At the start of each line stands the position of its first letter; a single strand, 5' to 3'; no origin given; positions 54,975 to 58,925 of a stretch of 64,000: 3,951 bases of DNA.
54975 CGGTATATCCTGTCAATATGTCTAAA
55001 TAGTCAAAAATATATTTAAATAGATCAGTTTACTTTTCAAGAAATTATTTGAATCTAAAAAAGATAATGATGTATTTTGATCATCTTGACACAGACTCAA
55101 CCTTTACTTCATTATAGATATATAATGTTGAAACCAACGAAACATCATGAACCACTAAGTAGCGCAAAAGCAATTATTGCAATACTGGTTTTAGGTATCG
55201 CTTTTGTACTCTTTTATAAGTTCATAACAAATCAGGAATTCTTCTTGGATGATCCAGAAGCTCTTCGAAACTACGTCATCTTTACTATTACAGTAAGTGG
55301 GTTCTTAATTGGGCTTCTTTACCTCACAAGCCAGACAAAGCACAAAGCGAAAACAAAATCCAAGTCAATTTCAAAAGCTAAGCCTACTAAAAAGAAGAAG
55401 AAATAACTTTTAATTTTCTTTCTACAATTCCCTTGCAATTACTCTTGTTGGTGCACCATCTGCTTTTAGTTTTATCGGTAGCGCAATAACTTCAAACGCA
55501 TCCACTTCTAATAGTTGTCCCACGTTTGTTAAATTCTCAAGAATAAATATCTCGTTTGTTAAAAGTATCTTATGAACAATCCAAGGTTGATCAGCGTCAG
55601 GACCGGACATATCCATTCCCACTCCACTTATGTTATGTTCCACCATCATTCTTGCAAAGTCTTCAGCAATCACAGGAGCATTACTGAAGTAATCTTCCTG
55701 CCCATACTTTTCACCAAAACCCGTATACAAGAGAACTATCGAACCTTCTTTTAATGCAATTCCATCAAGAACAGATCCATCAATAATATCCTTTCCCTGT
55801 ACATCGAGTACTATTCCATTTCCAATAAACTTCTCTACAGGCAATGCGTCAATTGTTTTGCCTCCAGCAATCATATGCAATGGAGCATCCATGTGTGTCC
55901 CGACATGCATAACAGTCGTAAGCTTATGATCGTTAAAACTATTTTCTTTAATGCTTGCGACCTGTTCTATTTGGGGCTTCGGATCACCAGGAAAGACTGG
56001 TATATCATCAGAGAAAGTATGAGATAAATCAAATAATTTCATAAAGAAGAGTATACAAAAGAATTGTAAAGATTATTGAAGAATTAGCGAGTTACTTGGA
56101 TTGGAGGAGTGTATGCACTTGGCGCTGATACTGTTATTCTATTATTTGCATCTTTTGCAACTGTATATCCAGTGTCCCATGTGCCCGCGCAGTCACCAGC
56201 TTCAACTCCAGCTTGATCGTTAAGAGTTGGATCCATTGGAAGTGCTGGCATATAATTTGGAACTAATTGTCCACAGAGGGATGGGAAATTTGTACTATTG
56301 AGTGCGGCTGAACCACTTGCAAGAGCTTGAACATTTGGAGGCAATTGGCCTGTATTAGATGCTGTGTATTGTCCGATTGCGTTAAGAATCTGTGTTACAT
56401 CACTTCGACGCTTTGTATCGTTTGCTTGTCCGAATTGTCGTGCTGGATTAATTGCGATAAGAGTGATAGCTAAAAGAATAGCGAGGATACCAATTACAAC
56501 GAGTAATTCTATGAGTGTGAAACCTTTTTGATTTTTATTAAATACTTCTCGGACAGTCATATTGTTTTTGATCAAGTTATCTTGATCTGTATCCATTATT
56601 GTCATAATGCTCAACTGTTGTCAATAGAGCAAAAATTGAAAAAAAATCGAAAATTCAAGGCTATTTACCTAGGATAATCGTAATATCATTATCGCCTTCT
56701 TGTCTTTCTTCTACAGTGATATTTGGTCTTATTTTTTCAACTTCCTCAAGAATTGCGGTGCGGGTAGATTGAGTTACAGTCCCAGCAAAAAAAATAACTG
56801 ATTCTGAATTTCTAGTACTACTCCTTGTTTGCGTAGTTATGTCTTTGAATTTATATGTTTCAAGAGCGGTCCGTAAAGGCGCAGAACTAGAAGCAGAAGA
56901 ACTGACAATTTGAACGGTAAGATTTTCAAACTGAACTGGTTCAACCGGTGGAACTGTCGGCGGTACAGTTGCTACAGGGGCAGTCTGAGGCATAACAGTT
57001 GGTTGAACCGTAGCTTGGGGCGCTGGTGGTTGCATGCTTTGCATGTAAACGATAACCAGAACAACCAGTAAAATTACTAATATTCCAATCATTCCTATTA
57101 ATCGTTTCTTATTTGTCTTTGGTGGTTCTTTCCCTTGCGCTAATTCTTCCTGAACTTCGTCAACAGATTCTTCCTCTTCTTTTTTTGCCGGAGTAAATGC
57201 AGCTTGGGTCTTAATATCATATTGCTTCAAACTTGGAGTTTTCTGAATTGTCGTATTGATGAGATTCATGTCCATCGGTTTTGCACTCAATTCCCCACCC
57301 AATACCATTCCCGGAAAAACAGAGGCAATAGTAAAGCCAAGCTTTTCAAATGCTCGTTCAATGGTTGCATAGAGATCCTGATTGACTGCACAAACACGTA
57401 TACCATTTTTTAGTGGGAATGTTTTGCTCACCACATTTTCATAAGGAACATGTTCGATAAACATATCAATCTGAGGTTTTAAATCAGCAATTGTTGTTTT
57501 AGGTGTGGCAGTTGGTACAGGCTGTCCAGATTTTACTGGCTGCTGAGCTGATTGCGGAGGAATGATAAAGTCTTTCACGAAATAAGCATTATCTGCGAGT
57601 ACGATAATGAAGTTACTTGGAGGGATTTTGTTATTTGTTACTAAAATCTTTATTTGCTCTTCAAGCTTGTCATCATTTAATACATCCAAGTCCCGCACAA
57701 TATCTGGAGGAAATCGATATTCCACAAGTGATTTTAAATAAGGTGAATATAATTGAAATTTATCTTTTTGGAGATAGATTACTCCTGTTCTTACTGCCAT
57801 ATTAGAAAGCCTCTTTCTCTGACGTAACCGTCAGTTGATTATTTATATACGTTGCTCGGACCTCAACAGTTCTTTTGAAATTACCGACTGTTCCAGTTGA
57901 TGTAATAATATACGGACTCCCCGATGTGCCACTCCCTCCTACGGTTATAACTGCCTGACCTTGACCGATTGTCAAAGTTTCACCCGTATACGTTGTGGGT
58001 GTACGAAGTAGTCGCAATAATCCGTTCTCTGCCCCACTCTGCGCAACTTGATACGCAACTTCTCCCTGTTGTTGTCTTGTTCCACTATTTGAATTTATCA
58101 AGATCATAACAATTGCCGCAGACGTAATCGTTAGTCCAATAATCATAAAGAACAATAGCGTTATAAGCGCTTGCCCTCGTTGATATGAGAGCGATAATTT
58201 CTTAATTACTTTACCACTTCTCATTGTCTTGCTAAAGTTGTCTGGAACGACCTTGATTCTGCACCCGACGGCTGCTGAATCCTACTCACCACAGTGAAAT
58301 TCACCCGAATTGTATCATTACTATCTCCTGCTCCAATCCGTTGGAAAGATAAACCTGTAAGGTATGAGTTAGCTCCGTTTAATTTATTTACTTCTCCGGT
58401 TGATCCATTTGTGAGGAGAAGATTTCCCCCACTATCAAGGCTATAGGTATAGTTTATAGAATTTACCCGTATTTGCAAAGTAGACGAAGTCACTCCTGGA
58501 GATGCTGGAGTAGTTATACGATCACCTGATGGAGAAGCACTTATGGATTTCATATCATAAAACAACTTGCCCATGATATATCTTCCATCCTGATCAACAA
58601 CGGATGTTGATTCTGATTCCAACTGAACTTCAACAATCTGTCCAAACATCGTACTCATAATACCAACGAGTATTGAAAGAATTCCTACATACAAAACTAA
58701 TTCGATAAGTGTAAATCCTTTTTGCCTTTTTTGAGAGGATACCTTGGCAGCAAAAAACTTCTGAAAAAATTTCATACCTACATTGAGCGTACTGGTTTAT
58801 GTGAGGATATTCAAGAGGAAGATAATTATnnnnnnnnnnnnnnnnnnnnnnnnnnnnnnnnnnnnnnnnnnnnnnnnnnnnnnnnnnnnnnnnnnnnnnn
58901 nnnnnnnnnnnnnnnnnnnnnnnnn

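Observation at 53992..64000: Type IV pilus-like locus with unusual accessory genes, running off the window edge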

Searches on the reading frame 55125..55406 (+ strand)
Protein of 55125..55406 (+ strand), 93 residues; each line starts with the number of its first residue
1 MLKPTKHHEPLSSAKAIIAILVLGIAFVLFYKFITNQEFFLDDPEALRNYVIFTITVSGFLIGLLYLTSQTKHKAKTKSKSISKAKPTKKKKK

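Call 68: search_protein_families(library=pfam, proteins=[window:55125-55406:+], max_evalue=0.01)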
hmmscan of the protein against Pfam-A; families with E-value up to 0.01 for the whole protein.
window:55125-55406:+ (93 aa): 0 families

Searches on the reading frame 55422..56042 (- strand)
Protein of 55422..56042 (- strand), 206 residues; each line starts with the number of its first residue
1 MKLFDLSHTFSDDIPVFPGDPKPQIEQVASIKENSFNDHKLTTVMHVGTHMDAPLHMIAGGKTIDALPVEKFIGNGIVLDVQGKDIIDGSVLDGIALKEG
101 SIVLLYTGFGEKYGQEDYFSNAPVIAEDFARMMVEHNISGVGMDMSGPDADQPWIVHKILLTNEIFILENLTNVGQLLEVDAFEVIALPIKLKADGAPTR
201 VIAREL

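Call 3: search_protein_families(library=pfam, proteins=[window:55422-56042:-], max_evalue=0.1)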
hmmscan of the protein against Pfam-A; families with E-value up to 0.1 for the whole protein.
window:55422-56042:- (206 aa): 1 family
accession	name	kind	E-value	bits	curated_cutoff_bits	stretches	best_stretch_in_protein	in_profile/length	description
PF04199.19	Cyclase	-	1.8e-31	109.7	23.1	1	4-150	1-142/142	Putative cyclase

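Call 22: search_protein_families(library=ncbifam, proteins=[window:55422-56042:-], max_evalue=1)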
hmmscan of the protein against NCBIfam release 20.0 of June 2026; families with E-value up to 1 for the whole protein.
window:55422-56042:- (206 aa): 1 family
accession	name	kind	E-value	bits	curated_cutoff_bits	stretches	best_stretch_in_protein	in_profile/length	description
TIGR03035.1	trp_arylform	equivalog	3.2e-30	105.6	223.05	1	3-206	2-206/206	arylformamidase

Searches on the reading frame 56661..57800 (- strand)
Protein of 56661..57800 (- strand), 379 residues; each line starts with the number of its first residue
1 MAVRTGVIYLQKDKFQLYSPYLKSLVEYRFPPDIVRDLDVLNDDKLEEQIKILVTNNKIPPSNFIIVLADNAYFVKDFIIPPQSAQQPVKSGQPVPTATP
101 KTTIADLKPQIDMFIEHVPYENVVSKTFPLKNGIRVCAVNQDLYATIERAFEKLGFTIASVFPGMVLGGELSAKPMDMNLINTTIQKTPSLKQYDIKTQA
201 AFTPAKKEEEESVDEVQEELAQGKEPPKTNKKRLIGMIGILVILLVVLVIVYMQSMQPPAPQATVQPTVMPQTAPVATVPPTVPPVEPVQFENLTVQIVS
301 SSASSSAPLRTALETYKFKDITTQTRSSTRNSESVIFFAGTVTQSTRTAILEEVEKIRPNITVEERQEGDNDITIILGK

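Call 3: search_protein_families(library=pfam, proteins=[window:56661-57800:-], max_evalue=0.1)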
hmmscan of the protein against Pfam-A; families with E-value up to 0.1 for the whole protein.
window:56661-57800:- (379 aa): 1 family
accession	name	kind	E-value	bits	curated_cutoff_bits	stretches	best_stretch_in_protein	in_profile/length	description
PF06024.17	Orf78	-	0.061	14.1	29.4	0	207-253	37-84/101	Orf78 (ac78)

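Call 22: search_protein_families(library=ncbifam, proteins=[window:56661-57800:-], max_evalue=1)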
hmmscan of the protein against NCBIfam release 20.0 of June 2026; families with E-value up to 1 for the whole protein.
window:56661-57800:- (379 aa): 6 families
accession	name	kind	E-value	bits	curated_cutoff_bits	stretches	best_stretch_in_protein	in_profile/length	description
NF033761.1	gliding_GltJ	equivalog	0.0032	16.6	450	1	188-307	326-444/671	adventurous gliding motility protein GltJ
NF038218.1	IcmG_DotF_IVB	equivalog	0.0054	16.4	200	1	200-304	17-112/266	type IVB secretion system protein IcmG/DotF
NF033483.0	PknB_PASTA_kin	equivalog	0.018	14.1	450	1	185-272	285-373/563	Stk1 family PASTA domain-containing Ser/Thr kinase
NF053819.1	EF0750_LPXTG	subfamily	0.037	14.5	47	1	193-252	31-101/105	EF2685/EF0750 family sortase-dependent surface protein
NF039170.1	SdrH_fam_CTERM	subfamily_domain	0.044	13.8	50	1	179-253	84-159/163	SdrH family protein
TIGR03593.1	yidC_nterm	equivalog_domain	0.66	9.5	58.25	1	240-315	6-80/363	membrane protein insertase YidC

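Call 23: search_solved_structures(query=window:56661-57800:-, max_evalue=10)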
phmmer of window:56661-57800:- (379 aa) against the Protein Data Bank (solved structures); distinct sequences matched with E-value up to 10: 2.
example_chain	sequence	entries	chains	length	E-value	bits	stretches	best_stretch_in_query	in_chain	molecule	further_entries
4mym_A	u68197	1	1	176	0.16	14.6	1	111-166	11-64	Glyoxalase/bleomycin resistance protein/dioxygenase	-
9vll_A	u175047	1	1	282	0.61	12.8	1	279-331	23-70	DUF5610 domain-containing protein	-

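Call 37: search_solved_structures(query=A4, max_evalue=10, show_alignments=2)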
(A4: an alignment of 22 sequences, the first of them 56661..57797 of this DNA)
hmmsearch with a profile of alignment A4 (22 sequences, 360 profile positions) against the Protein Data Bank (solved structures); distinct sequences matched with E-value up to 10: 9.
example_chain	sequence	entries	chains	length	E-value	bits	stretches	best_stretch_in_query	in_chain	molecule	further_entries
9llg_M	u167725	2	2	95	0.11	14.9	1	200-245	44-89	De novo designed negative allosteric GPCR exoframe modulator targeting TM5/6/7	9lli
2m5y_A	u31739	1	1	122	0.22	13.8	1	250-317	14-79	Putative tuberculin related peptide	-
1ogh_A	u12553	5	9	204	0.54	12.6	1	104-154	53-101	BIFUNCTIONAL DEAMINASE/DIPHOSPHATASE | dCTP deaminase, dUMP-forming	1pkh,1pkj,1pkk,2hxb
3gf0_A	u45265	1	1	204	0.54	12.6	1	104-154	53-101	dCTP deaminase, dUMP-forming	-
2hxd_A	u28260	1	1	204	0.55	12.5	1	104-154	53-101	dCTP deaminase, dUMP-forming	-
6gyb_c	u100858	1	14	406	0.87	11.9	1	186-263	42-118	VirB10 protein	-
6q10_A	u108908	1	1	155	1.4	11.2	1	264-304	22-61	MymaA.19257.a.B3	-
9nec_A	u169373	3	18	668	3.4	9.9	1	183-233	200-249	Potassium voltage-gated channel protein Shaker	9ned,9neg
9nes_A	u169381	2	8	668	3.4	9.9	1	183-233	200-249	Potassium voltage-gated channel protein Shaker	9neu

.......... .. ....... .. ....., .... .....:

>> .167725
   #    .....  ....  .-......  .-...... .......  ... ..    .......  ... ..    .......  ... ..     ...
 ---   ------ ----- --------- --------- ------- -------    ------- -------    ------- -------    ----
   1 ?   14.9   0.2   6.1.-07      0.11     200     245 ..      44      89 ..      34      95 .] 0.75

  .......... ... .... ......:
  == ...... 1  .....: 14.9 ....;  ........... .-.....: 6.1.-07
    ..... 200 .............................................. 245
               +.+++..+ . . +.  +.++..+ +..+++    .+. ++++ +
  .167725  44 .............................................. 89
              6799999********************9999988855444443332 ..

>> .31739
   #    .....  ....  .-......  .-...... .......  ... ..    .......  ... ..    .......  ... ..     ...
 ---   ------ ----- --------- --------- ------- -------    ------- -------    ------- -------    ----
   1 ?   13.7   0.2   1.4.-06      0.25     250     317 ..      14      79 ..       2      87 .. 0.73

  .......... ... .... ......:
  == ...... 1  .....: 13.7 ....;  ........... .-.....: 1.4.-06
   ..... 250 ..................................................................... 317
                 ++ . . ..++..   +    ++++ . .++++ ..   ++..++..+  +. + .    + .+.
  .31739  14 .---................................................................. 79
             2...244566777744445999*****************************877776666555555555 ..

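Call 39: find_homologous_proteins(query=A4, max_evalue=0.001)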
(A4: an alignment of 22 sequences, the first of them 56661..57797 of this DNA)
Query A4 (22 sequences) (378 aa, profile of the alignment): 52 proteins with E <= 0.001 among 8000 candidates.
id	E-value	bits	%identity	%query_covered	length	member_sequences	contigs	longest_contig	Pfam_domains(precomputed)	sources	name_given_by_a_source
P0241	3.2e-124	433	100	100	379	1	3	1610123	-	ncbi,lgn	-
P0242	2.1e-122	427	47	99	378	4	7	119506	-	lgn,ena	-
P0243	3.1e-122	426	46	100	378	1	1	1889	-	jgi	-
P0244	1.1e-120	421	41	99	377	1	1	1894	-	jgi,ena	-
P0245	3.4e-120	420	45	100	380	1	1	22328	-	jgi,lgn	-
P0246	1.1e-119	418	46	99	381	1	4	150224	-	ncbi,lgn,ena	-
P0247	2.5e-119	417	49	100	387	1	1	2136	-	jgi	jgi:hypothetical protein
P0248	4.6e-119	416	44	100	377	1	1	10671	-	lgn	-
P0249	9.0e-119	415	48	100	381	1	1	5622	-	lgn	-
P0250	7.9e-118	412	43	99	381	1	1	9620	-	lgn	-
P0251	8.1e-118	412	65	100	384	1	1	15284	-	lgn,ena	-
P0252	1.4e-117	411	56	100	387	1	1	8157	-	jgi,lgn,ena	jgi:hypothetical protein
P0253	2.8e-117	410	49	99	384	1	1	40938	-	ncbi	-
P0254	1.4e-116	408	42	100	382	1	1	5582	-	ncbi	ncbi:MAG: hypothetical protein ACREHC_01615 [Candidatus Levyibacteriota bacterium]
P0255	1.1e-115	405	43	99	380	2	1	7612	-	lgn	-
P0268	1.4e-111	391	46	99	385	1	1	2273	PF13399.12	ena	-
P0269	6.6e-111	389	55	99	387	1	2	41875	PF13399.12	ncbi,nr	ncbi:MAG: LytR C-terminal domain-containing protein [Candidatus Levybacteria bacterium]|nr:LytR C-te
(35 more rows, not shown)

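Call 52: predict_structure(alignment_id=A5)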
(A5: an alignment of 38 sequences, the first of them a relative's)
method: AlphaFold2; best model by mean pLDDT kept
length: 379 residues; sequences in the alignment: 38
mean_pLDDT: 85.5   pTM: 0.55
mean pLDDT of the five models: 85.5, 84.7, 84.6, 84.2, 82.2
residues with pLDDT >= 90: 247; 70-90: 75; 50-70: 27; < 50: 30
segments of 3 or more residues with pLDDT < 50: 209-213, 223-225, 263-283
pLDDT, mean of each block of 10 residues (from residue 1): 87 96 95 94 96 96 97 95 78 78 86 95 94 95 97 97 93 92 95 95 72 52 53 83 94 79 44 37 58 94 91 95 87 91 93 94 88 93
secondary structure, 60 per line:
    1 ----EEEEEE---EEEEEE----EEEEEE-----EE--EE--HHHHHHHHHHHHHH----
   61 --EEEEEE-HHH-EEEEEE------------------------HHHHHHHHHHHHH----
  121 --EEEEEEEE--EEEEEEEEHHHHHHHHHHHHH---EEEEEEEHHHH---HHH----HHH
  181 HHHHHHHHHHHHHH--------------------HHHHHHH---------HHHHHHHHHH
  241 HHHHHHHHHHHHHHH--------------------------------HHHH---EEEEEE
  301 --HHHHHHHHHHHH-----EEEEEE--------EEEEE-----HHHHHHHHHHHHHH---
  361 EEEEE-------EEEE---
elements in order: E5-10 E14-19 E24-29 H43-56 E63-68 E74-79 H104-116 E123-130 E133-140 H141-153 E157-163 H164-167 H178-194 H215-221 H231-255 H288-291 E295-300 H303-314 E320-325 E334-338 H344-357 E361-365 E373-376

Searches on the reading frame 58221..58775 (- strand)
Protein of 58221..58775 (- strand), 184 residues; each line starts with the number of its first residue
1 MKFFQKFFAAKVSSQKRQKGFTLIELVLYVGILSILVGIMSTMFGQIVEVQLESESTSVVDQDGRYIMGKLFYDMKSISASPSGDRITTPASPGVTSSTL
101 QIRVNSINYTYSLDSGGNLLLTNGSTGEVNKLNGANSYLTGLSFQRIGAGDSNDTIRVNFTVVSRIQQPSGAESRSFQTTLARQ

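Call 3: search_protein_families(library=pfam, proteins=[window:58221-58775:-], max_evalue=0.1)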
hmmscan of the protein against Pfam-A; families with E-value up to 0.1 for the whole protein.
window:58221-58775:- (184 aa): 1 family
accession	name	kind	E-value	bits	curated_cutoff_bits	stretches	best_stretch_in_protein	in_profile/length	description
PF07963.17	N_methyl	-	2.3e-07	30.6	21.2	1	16-40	2-26/27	Prokaryotic N-terminal methylation motif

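Call 22: search_protein_families(library=ncbifam, proteins=[window:58221-58775:-], max_evalue=1)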
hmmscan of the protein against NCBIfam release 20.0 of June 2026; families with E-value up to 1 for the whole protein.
window:58221-58775:- (184 aa): 15 families
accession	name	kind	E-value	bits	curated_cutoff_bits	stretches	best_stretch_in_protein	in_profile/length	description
NF007862.0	PRK10574.1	equivalog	0.0014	18.7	138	1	16-39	2-25/145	prepilin peptidase-dependent pilin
TIGR02532.1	IV_pilin_GFxxxE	domain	0.002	17.9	16.3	1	18-39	1-22/24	prepilin-type N-terminal cleavage/methylation domain-containing protein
TIGR02599.1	TIGR02599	subfamily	0.0049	16.2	256.5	1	20-56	1-37/361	Verru_Chthon cassette protein C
NF041002.1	pilin_ComGF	equivalog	0.0059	16.8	80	1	18-51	1-34/139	competence type IV pilus minor pilin ComGF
TIGR02596.1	TIGR02596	subfamily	0.0078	16.3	70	1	21-62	1-43/196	Verru_Chthon cassette protein D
NF041775.1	typeIV_PilA_Myxo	equivalog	0.0092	16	400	1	16-45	8-37/214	type IV pilin protein PilA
NF041013.1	T4P_ComGE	equivalog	0.013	15.6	49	1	16-54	1-36/83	competence type IV pilus minor pilin ComGE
TIGR01708.2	typeII_sec_gspH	equivalog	0.021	14.8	80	1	18-46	1-29/169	type II secretion system minor pseudopilin GspH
NF040982.1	ComGD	equivalog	0.03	14.7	70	1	18-49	1-32/139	competence type IV pilus minor pilin ComGD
NF007800.0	PRK10506.1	equivalog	0.053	13.3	158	1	14-38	4-28/163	prepilin peptidase-dependent protein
NF038304.1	EPS_HpsC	equivalog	0.066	12.8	200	1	2-50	4-49/318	hormogonium polysaccharide secretion pseudopilin HpsC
TIGR00387.1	glcD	equivalog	0.078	11.8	567.9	1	67-124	45-99/413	glycolate oxidase subunit GlcD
NF040999.1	pilin_ComGC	equivalog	0.13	12.4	75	1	18-37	1-20/84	competence type IV pilus major pilin ComGC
NF007848.0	PRK10557.1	equivalog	0.15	11.4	120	1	13-47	5-39/192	prepilin peptidase-dependent protein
TIGR01710.1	typeII_sec_gspG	equivalog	0.16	12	88.85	1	19-46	1-29/134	type II secretion system major pseudopilin GspG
